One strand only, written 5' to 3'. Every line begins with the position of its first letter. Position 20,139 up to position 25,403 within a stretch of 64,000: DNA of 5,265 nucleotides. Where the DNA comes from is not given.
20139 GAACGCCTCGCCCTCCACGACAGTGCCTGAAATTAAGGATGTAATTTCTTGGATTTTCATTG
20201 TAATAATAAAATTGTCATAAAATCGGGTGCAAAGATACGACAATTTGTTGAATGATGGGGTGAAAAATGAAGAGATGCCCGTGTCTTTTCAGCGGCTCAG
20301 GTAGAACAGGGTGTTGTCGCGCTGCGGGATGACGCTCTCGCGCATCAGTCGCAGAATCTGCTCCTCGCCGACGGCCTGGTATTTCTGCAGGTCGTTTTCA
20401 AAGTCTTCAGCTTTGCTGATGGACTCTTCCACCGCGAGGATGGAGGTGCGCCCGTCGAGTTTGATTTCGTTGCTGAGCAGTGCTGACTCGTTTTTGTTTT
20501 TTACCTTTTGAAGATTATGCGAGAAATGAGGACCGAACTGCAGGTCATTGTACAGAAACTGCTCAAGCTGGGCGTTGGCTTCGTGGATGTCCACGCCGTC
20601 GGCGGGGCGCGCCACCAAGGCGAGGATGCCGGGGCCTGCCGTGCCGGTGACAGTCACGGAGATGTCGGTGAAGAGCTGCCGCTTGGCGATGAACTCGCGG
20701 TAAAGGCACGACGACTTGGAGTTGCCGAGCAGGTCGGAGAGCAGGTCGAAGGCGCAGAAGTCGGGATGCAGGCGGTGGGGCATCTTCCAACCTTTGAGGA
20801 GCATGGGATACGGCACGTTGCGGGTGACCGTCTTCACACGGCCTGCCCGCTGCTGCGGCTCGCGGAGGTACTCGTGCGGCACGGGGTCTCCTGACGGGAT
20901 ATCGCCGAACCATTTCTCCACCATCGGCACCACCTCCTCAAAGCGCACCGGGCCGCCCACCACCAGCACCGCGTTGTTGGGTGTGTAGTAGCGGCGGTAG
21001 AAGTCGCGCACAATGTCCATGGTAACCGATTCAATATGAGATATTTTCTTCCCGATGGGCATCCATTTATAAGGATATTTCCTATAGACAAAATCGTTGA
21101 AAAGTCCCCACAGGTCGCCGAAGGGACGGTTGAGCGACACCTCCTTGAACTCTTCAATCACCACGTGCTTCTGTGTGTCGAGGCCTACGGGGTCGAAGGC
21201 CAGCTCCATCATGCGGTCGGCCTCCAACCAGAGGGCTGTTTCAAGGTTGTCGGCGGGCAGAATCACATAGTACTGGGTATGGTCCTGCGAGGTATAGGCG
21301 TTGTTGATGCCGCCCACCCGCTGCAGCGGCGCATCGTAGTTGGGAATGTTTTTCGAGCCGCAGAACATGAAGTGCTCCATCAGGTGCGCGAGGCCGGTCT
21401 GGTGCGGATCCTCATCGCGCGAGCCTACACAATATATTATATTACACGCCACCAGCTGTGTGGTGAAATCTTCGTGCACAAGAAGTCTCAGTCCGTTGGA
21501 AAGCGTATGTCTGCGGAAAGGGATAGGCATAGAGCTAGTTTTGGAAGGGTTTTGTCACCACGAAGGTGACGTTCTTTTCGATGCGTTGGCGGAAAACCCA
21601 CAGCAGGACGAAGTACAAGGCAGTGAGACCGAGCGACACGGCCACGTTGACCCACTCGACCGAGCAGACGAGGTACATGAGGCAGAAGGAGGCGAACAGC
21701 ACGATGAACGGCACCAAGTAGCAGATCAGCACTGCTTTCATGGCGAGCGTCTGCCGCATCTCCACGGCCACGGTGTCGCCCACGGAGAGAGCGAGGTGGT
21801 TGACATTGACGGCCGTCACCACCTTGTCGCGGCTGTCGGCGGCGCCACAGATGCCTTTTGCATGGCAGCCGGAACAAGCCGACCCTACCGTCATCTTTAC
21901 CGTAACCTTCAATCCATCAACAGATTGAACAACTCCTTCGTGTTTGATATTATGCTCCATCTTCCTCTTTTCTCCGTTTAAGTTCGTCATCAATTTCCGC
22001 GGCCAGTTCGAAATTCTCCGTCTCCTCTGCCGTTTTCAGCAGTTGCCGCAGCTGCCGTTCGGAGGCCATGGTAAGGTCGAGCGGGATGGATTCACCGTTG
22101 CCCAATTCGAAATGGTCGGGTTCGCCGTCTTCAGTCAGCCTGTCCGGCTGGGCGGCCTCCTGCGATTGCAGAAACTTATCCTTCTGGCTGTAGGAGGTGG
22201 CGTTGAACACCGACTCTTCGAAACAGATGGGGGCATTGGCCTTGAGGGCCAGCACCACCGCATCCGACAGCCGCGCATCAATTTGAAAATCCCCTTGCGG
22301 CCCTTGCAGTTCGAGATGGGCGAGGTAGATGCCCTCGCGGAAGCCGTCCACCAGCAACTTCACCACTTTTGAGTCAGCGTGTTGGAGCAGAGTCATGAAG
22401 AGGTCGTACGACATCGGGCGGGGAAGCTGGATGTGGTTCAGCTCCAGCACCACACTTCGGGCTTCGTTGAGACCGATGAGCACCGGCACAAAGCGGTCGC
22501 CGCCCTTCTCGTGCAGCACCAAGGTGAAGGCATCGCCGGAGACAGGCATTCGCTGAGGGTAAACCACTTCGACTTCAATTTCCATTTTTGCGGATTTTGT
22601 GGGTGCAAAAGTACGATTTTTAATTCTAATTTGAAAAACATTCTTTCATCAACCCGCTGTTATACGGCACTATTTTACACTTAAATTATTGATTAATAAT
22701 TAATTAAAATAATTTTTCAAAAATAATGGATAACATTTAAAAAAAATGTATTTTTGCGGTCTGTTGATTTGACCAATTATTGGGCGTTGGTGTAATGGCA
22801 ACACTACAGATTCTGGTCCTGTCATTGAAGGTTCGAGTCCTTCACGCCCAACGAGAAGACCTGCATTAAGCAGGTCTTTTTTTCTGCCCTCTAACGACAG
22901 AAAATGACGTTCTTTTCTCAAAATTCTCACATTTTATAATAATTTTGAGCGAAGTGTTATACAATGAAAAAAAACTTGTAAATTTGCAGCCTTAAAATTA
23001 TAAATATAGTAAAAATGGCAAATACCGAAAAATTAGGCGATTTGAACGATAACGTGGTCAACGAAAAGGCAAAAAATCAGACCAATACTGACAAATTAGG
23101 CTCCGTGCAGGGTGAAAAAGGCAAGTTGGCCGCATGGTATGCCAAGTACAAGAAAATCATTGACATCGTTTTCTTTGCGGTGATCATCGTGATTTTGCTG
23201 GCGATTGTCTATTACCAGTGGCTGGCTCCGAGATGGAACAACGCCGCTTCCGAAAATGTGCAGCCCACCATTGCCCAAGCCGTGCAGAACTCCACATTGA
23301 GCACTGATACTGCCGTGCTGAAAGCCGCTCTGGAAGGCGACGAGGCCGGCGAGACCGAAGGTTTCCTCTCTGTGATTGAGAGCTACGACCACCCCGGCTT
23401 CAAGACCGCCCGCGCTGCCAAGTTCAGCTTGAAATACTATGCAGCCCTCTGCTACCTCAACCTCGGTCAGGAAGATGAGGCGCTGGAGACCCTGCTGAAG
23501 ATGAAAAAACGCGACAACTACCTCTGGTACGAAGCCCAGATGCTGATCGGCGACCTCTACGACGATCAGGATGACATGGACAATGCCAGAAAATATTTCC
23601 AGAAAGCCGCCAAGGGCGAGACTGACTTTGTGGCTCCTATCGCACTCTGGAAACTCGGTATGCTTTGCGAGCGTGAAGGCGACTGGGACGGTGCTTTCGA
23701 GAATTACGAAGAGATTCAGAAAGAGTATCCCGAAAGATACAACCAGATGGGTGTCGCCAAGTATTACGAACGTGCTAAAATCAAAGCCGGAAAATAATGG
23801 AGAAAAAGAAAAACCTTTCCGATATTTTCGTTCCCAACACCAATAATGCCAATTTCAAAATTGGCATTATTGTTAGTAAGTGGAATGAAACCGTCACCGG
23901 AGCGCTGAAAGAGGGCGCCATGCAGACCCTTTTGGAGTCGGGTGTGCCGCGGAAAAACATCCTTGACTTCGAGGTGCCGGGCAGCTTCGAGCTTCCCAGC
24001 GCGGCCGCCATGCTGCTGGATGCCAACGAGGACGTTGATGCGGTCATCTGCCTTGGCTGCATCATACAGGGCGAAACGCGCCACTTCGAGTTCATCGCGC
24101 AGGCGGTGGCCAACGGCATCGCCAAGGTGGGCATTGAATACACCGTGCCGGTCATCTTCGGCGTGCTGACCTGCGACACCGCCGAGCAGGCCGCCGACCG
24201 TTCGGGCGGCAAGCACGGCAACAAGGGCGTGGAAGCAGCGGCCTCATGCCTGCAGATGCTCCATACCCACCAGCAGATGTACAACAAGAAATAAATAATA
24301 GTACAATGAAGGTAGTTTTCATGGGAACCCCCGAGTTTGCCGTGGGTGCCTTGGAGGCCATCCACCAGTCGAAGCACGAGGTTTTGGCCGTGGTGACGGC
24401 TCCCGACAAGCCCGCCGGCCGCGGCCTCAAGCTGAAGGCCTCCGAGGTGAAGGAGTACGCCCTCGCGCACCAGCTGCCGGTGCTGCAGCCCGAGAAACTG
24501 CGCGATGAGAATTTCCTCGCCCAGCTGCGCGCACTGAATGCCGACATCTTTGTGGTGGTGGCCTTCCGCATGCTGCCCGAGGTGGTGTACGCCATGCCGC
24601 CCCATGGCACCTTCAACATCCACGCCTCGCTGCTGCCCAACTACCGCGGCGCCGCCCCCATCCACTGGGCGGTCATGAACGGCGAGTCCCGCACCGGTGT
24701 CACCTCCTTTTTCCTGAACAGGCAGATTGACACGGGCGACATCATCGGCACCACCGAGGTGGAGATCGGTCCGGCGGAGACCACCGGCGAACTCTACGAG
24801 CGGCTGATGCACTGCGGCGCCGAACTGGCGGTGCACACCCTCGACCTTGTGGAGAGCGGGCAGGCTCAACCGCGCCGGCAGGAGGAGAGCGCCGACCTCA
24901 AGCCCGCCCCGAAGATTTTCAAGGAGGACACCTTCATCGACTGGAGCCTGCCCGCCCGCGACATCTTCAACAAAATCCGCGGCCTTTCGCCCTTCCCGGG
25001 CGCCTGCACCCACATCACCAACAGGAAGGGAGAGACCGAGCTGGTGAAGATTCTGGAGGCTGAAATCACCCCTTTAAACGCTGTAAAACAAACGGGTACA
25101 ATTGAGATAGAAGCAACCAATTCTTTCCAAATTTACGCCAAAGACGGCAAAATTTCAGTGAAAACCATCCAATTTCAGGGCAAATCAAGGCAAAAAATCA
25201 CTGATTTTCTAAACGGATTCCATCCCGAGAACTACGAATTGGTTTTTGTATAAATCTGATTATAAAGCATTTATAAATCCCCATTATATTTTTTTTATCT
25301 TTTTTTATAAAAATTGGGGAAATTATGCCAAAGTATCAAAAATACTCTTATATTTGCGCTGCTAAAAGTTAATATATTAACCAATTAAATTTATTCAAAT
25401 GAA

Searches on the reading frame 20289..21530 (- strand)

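Call 97: search_protein_families(library=pfam, proteins=[window:20289-21530:-], max_evalue=0.00001)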
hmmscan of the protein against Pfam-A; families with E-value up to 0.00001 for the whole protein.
window:20289-21530:- (413 aa): 2 families
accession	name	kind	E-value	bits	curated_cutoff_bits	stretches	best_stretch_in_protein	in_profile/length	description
PF05193.26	Peptidase_M16_C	-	1.4e-25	90.7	23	1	168-323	1-158/181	Peptidase M16 inactive domain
PF00675.25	Peptidase_M16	-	1.4e-21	77.4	22.3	1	18-133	4-121/149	Insulinase (Peptidase family M16)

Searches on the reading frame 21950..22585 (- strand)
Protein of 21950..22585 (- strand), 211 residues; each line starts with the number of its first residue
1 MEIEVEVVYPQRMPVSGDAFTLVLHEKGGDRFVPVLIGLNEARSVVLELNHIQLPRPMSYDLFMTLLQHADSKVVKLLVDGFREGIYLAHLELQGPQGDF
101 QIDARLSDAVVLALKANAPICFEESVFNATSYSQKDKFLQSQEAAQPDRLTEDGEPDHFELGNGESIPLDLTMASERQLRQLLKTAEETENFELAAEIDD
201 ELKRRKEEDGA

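Call 97: search_protein_families(library=pfam, proteins=[window:21950-22585:-], max_evalue=0.00001)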
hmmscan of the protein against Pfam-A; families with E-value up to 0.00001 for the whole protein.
window:21950-22585:- (211 aa): 1 family
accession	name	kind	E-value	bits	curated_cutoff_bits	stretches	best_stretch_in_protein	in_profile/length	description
PF02577.19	BFN_dom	-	6.5e-29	100.5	27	1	22-132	1-109/112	Bifunctional nuclease domain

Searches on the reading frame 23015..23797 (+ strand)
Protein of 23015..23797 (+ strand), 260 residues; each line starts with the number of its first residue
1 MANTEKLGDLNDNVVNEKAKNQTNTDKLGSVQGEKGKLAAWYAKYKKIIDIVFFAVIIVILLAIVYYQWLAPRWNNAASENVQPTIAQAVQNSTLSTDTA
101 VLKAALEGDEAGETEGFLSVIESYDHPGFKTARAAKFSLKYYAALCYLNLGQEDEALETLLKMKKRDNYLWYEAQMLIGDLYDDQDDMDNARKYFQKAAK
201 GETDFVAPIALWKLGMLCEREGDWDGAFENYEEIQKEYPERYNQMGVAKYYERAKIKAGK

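Call 97: search_protein_families(library=pfam, proteins=[window:23015-23797:+], max_evalue=0.00001)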
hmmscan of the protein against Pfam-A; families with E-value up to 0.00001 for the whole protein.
window:23015-23797:+ (260 aa): 5 families
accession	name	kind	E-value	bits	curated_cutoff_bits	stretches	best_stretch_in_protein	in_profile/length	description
PF13174.12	TPR_6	-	6.3e-13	48.9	26.3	0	210-240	2-32/33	Tetratricopeptide repeat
PF07719.23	TPR_2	-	1.8e-09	37.4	27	0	209-240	2-33/34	Tetratricopeptide repeat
PF13432.12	TPR_16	-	2.4e-08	34.7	32.7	0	178-240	3-63/65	Tetratricopeptide repeat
PF13428.12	TPR_14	-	3.9e-08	33.6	23.5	0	210-240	3-33/44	Tetratricopeptide repeat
PF13424.12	TPR_12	-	1.8e-06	28.5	30.1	0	210-234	5-29/77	Tetratricopeptide repeat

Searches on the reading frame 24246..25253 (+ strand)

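Call 97: search_protein_families(library=pfam, proteins=[window:24246-25253:+], max_evalue=0.00001)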
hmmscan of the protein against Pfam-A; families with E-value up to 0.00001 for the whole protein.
window:24246-25253:+ (335 aa): 2 families
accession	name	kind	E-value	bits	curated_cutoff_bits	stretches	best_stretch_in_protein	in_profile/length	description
PF00551.24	Formyl_trans_N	-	9.1e-39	133.5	26.1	1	21-197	1-179/181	Formyl transferase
PF02911.23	Formyl_trans_C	-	3.1e-20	72.7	21.1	1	223-325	1-99/100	Formyl transferase, C-terminal domain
